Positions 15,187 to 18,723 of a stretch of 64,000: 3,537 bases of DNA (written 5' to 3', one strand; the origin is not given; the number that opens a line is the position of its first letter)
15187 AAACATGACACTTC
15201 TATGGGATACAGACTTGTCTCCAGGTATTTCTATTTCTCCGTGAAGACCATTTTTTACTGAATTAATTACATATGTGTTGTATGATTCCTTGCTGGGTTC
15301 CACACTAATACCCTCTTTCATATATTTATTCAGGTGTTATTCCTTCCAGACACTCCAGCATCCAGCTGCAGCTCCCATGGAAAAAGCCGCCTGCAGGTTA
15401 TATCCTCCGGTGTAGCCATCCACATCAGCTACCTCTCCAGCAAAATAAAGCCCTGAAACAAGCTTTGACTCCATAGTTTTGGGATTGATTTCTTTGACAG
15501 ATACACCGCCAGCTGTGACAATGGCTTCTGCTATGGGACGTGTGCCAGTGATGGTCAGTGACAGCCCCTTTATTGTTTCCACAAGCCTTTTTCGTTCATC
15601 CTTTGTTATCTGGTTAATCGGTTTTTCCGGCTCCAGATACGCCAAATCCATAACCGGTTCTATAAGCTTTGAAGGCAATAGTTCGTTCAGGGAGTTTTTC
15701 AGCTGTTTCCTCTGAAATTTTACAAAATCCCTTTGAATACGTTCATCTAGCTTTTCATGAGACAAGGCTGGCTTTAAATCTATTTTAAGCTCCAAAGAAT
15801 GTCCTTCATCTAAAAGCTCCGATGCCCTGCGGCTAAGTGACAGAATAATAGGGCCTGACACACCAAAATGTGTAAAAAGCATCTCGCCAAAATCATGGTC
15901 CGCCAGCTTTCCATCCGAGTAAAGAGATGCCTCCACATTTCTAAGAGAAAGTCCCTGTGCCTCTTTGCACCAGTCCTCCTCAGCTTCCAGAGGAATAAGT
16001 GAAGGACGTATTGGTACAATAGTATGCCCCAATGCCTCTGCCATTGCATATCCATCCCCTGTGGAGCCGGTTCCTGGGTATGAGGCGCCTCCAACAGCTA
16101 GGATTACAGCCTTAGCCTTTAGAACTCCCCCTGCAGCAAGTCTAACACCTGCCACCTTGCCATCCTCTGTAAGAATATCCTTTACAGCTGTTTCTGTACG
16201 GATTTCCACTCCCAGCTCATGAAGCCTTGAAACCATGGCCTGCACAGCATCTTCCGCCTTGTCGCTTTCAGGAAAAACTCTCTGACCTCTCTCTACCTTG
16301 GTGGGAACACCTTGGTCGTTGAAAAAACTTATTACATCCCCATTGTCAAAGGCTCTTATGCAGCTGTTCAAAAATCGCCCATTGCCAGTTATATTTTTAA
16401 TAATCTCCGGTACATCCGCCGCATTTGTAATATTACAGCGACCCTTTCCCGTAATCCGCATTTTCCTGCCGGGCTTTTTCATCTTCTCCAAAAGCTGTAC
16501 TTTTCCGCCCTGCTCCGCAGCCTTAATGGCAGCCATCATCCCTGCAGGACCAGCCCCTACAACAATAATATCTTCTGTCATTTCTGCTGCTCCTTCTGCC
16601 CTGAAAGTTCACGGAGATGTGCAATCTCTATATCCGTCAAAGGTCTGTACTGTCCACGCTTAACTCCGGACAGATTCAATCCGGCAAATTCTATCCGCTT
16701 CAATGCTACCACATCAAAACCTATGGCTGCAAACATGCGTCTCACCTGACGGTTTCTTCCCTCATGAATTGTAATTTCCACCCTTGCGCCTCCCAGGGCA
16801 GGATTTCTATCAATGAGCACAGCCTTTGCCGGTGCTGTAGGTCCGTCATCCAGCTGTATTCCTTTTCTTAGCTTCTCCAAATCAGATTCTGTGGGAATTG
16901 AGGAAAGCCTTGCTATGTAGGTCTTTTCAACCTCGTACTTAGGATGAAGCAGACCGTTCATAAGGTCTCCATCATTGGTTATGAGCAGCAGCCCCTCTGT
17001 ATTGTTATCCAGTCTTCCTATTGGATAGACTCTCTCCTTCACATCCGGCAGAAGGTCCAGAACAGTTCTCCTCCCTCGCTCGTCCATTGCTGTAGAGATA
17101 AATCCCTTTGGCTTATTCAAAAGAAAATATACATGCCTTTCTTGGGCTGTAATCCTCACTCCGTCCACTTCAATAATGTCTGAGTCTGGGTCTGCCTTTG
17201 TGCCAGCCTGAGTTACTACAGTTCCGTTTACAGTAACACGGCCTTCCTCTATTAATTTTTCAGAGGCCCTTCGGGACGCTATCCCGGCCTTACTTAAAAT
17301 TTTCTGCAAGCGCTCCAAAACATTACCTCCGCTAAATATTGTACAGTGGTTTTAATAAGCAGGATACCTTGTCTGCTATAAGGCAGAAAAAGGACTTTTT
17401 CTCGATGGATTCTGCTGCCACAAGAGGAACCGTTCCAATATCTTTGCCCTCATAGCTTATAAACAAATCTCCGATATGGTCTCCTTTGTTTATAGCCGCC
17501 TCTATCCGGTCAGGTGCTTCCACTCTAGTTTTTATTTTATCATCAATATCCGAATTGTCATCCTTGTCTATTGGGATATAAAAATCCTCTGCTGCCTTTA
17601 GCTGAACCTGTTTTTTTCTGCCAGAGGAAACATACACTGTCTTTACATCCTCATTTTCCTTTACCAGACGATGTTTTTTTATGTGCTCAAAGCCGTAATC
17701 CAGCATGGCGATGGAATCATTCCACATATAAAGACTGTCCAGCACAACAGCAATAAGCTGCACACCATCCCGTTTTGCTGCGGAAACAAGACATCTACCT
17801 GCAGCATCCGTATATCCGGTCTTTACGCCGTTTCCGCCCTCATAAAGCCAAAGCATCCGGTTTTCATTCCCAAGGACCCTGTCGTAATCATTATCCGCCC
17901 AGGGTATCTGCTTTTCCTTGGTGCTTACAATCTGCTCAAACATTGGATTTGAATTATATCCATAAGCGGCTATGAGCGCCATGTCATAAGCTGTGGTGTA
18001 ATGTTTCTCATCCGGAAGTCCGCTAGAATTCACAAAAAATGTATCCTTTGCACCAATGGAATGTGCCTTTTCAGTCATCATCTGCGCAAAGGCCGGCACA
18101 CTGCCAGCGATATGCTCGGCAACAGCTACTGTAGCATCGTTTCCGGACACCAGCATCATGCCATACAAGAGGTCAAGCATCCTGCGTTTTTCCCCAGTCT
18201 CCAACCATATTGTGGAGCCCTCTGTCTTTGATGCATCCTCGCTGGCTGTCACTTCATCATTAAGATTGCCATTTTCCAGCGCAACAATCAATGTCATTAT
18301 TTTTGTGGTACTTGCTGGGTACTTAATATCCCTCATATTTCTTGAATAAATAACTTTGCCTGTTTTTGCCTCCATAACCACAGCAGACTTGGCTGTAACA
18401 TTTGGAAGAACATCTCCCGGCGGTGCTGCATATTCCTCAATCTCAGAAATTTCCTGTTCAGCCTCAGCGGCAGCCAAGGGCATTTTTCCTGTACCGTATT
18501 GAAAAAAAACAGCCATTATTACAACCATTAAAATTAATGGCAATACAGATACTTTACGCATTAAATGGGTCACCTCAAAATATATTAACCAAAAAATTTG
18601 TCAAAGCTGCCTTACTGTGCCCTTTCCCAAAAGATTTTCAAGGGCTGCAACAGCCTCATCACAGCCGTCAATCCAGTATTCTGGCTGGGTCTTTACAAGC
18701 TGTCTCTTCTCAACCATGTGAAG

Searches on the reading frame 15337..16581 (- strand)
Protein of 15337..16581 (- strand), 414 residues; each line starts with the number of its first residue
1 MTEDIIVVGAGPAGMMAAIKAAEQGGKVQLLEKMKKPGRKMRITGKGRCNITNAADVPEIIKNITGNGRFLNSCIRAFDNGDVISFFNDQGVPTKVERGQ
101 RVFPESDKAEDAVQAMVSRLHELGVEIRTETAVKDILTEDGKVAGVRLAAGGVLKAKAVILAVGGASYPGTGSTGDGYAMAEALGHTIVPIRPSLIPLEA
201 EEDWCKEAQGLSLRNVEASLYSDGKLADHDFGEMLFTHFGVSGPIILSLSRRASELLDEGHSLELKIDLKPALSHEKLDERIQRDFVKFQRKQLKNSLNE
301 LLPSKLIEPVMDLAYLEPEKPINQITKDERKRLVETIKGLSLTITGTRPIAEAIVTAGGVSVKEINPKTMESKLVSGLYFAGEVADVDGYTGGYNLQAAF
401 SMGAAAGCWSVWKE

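Call 27: search_protein_families(library=pfam, proteins=[window:15337-16581:-], max_evalue=0.000001)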
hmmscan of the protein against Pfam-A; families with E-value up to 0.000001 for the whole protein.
window:15337-16581:- (414 aa): 8 families
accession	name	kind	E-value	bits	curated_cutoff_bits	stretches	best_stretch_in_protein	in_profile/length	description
PF03486.20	HI0933_like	-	8.1e-91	304.2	50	1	4-407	2-242/244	HI0933-like protein Rossmann domain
PF22780.1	HI0933_like_1st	-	2.4e-43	148.3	27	1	192-355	1-165/165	HI0933-like protein barrel and H2TH domain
PF00890.30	FAD_binding_2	-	3.2e-18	66.6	20.4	1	4-36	1-33/414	FAD binding domain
PF01134.28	GIDA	-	3.4e-17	63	22.1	1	4-165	1-150/391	Glucose inhibited division protein A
PF01266.30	DAO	-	3.6e-14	53.5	27.9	1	111-198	150-231/353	FAD dependent oxidoreductase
PF07992.20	Pyr_redox_2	-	3.8e-13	49.9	26.1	0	4-62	2-57/291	Pyridine nucleotide-disulphide oxidoreductase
PF12831.13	FAD_oxidored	-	6.8e-12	45.8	27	1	4-160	1-141/416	FAD dependent oxidoreductase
PF00070.33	Pyr_redox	-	3.3e-09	37.6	22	0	94-149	26-80/82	Pyridine nucleotide-disulphide oxidoreductase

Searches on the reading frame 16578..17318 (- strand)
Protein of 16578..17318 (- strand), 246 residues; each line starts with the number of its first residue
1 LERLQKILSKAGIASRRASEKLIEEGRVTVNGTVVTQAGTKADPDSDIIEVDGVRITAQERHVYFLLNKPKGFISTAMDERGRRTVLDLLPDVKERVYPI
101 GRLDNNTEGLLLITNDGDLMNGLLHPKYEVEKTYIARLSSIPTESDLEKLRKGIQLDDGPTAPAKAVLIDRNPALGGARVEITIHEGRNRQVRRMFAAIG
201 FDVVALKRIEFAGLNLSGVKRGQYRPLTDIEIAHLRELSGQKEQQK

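Call 27: search_protein_families(library=pfam, proteins=[window:16578-17318:-], max_evalue=0.000001)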
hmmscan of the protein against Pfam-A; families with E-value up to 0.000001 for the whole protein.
window:16578-17318:- (246 aa): 2 families
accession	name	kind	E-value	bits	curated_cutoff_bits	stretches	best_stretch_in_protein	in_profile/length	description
PF00849.27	PseudoU_synth_2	-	2.8e-24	86.5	26.8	1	64-198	2-152/152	RNA pseudouridylate synthase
PF01479.30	S4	-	4.4e-14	52.4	22.8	1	2-46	1-46/48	S4 domain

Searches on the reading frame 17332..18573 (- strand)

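Call 27: search_protein_families(library=pfam, proteins=[window:17332-18573:-], max_evalue=0.000001)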
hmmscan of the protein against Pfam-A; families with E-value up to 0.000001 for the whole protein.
window:17332-18573:- (413 aa): 2 families
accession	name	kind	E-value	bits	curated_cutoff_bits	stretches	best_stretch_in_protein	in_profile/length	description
PF00768.25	Peptidase_S11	-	3e-63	213.9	27.6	1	57-279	8-236/239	D-alanyl-D-alanine carboxypeptidase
PF07943.18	PBP5_C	-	1.1e-18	67.6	21.2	1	300-392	3-91/91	Penicillin-binding protein 5, C-terminal domain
